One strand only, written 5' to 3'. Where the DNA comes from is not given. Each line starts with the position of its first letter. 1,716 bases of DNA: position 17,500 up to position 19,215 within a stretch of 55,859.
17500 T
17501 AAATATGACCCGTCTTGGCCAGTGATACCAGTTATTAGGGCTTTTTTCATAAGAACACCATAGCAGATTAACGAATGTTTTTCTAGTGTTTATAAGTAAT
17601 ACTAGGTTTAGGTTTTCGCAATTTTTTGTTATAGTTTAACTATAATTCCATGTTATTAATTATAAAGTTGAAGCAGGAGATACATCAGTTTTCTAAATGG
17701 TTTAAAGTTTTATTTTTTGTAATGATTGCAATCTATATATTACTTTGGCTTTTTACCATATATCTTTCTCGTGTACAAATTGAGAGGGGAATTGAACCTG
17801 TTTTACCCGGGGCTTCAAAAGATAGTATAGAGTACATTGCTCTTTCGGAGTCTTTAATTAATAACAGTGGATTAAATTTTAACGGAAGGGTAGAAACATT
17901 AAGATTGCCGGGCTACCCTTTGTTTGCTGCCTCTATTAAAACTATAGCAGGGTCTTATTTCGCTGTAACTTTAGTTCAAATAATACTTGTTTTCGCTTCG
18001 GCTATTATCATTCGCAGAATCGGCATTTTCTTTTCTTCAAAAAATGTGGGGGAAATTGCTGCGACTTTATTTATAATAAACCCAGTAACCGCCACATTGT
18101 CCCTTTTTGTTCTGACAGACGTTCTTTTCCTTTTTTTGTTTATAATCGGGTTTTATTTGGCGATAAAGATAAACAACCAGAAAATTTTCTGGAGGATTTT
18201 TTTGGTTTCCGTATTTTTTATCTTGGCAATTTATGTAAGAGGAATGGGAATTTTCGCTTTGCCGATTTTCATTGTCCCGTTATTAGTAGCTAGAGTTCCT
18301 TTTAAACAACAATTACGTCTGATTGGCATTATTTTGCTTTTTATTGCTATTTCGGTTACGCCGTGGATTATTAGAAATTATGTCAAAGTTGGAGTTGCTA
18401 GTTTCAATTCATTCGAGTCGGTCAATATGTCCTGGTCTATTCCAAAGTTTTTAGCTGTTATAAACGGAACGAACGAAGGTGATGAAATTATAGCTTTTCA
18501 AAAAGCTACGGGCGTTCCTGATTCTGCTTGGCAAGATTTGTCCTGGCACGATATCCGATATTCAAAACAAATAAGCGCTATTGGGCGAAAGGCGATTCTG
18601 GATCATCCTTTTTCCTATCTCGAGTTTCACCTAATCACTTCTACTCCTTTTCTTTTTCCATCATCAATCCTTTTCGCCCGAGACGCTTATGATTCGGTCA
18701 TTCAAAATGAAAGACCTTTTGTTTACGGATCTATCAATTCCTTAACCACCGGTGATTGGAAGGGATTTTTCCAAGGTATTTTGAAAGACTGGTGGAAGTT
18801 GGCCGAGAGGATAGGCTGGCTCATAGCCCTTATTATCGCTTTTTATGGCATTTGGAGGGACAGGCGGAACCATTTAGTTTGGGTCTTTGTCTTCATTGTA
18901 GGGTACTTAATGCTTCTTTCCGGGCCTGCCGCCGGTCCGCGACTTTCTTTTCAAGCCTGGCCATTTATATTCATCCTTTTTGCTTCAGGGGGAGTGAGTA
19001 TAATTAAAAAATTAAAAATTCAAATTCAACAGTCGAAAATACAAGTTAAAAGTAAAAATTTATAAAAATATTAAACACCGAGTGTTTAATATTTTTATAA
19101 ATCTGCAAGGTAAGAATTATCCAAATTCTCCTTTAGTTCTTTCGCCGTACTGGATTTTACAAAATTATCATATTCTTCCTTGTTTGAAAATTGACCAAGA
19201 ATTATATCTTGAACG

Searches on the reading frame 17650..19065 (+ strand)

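Call 59: search_protein_families(library=pfam, proteins=[window:17650-19065:+], max_evalue=0.01)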
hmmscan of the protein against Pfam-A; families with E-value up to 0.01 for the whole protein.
window:17650-19065:+ (471 aa): 1 family
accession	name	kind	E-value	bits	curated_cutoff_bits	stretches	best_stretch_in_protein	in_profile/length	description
PF02366.24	PMT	-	0.005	16.9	22.7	1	103-241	82-232/245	Dolichyl-phosphate-mannose-protein mannosyltransferase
